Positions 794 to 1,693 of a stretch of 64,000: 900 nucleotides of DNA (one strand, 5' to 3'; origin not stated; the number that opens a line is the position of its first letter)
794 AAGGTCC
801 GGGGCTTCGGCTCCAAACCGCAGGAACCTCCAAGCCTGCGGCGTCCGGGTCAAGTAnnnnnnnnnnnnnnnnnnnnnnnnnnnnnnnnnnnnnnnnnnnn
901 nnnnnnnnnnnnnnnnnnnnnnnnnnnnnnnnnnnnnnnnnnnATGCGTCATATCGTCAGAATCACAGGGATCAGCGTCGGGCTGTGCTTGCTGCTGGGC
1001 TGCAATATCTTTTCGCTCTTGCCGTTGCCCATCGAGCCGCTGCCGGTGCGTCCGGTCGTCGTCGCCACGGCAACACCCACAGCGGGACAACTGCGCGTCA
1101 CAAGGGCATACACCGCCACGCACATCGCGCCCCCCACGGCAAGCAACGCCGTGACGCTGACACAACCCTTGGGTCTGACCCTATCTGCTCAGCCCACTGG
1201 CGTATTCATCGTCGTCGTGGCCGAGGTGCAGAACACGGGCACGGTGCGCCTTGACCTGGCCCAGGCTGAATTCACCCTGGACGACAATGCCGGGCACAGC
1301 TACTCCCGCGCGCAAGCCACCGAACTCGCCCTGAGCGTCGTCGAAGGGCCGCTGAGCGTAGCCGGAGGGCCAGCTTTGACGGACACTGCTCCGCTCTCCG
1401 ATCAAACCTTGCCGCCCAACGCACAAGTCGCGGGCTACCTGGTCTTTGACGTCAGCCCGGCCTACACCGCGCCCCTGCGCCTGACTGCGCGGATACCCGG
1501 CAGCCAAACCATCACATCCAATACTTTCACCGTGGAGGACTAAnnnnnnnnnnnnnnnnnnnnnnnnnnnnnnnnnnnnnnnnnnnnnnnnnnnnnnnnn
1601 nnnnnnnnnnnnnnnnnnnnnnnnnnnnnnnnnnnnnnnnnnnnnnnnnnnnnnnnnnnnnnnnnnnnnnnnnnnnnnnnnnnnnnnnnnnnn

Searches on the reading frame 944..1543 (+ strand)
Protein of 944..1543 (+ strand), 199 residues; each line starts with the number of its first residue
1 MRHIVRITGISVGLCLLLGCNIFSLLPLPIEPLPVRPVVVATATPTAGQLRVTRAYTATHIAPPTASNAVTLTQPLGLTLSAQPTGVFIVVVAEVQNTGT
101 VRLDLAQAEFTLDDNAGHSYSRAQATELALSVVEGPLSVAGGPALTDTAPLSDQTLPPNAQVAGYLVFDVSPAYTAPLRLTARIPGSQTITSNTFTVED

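Call 12: search_protein_families(library=pfam, proteins=[window:944-1543:+], max_evalue=0.01)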
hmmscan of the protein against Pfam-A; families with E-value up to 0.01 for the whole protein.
window:944-1543:+ (199 aa): 1 family
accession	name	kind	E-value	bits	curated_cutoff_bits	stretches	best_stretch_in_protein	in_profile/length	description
PF11611.13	DUF4352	-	1.7e-06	28.7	25.9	1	79-175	28-106/122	Domain of unknown function (DUF4352)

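Call 14: find_encoding_contigs(protein=window:944-1543:+, flank=10000, max_places=10)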
Protein window:944-1543:+ (199 aa): 1 contig read that carries it; 1 place shown.
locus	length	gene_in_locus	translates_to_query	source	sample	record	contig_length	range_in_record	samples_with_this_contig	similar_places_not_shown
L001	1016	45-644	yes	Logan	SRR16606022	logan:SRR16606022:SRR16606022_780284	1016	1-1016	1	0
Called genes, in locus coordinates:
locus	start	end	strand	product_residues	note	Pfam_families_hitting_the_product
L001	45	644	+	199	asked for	PF11611:DUF4352 (weak)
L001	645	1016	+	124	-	?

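Call 16: find_homologous_proteins(query=window:944-1543:+, max_evalue=0.001)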
Query window:944-1543:+ (199 aa): 53 proteins with E <= 0.001 among 654 candidates.
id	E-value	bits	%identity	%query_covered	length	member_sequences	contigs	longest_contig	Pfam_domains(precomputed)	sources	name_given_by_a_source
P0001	1.8e-119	414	100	100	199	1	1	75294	PF11611.14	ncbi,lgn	-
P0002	7.0e-102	357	87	100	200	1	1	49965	PF11611.14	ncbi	-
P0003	3.6e-99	348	84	100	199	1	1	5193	PF11611.14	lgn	-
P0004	9.7e-99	347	86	100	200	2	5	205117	PF11611.14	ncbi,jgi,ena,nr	ncbi:MAG TPA: DUF4352 domain-containing protein [Anaerolineae bacterium]|nr:DUF4352 domain-containin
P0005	2.3e-98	346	86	100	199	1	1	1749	PF11611.14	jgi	-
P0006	2.4e-98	346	86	100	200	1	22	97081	PF11611.14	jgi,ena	-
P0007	4.2e-98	345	85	100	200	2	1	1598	PF11611.14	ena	-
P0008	8.0e-98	344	84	100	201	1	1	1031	PF11611.14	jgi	-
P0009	9.6e-98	344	85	100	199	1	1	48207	PF11611.14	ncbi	-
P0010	2.4e-97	342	85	100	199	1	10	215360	PF11611.14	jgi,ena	jgi:hypothetical protein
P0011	4.5e-97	341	84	100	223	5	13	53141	PF11611.14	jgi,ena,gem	-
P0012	5.7e-97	341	81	100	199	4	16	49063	PF11611.14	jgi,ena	-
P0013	1.5e-95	336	83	100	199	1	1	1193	PF11611.14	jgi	-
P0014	2.2e-95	336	83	100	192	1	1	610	PF11611.14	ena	-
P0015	3.6e-94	332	81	100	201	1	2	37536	PF11611.14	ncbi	-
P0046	1.8e-82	294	75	100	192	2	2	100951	-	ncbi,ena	-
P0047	2.7e-76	274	70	100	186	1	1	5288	PF11611.14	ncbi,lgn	-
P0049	5.6e-35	139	46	98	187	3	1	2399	-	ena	-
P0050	5.6e-34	136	47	98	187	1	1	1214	-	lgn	-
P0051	8.3e-31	125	44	96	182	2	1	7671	-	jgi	-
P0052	1.8e-28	118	44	97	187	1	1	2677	-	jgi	jgi:hypothetical protein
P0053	1.5e-22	99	41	92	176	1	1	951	-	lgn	-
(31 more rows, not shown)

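Call 23: find_encoding_contigs(protein=P0051, flank=3000, max_places=3)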
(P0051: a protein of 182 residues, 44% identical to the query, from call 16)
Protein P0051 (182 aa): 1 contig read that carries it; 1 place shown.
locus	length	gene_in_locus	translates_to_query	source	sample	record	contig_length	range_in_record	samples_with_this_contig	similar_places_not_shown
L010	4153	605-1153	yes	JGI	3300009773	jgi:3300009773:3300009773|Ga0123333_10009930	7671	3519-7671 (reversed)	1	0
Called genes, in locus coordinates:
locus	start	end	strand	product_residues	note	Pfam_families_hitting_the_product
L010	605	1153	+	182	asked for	-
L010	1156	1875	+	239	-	-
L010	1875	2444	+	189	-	-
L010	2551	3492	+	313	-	-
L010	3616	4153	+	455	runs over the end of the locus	PF01656:CbiA, PF10609:ParA (faint), PF13614:AAA_31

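Call 24: find_encoding_contigs(protein=P0049, flank=3000, max_places=3)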
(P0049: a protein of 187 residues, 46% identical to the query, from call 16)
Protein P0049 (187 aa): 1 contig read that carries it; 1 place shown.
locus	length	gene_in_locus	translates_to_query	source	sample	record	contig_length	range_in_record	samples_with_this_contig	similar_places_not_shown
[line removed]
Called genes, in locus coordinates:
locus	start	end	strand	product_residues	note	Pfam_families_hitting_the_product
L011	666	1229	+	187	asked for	-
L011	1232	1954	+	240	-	-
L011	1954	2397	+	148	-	?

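Call 25: find_encoding_contigs(protein=P0052, flank=3000, max_places=3)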
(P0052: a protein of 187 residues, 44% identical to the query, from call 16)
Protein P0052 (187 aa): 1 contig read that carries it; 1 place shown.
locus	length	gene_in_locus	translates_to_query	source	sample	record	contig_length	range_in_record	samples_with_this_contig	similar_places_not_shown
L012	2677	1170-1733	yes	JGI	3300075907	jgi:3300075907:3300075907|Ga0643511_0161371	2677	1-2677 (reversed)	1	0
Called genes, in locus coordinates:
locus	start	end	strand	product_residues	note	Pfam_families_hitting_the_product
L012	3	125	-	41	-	?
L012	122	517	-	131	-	PF01850:PIN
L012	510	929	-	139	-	-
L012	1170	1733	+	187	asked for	-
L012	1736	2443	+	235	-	-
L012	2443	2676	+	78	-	?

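Call 57: find_encoding_contigs(protein=P0047, flank=1500, max_places=2)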
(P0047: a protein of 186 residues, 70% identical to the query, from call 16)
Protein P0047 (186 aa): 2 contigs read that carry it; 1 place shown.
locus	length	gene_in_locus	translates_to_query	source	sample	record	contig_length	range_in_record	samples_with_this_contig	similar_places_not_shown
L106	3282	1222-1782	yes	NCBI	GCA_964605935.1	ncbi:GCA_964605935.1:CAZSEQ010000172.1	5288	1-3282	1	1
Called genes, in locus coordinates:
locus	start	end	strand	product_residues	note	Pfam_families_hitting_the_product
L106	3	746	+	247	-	?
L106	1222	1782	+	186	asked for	PF11611:DUF4352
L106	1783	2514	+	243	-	-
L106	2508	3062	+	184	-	-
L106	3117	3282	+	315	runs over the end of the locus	-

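Call 58: find_encoding_contigs(protein=P0046, flank=1500, max_places=2)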
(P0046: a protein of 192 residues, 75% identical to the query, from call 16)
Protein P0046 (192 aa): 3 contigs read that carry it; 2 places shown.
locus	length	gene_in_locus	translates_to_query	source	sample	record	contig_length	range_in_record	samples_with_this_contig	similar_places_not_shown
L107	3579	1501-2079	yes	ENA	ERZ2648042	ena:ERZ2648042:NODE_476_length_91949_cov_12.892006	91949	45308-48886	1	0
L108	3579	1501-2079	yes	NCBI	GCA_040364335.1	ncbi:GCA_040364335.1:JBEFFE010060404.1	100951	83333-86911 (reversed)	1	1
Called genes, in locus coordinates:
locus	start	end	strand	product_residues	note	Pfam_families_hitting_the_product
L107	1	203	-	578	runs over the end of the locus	-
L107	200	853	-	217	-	PF04542:Sigma70_r2, PF04545:Sigma70_r4 (weak)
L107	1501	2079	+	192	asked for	-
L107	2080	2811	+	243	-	-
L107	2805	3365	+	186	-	-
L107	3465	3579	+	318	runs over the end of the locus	-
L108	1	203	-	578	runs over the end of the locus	-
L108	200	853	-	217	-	PF04542:Sigma70_r2, PF04545:Sigma70_r4 (weak)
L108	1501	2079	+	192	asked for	-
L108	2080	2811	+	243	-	-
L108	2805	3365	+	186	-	-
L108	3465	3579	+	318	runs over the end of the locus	-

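Call 59: find_encoding_contigs(protein=P0053, flank=1500, max_places=2)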
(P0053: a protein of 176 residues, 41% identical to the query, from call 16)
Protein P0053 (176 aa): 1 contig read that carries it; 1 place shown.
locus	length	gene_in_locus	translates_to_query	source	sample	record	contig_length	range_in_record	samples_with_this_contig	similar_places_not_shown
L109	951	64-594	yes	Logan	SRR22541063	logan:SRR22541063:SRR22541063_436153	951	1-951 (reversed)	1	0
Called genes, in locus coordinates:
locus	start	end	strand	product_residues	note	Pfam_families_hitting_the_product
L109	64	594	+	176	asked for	-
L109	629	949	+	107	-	?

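Call 60: find_encoding_contigs(protein=P0050, flank=1500, max_places=2)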
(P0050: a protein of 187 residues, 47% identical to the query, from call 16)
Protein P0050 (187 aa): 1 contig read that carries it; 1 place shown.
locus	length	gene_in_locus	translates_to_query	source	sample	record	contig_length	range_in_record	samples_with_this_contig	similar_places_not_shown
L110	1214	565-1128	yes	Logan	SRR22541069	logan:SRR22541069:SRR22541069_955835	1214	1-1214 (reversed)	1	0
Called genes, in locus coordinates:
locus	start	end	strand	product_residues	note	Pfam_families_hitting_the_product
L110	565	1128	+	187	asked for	-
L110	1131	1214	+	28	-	?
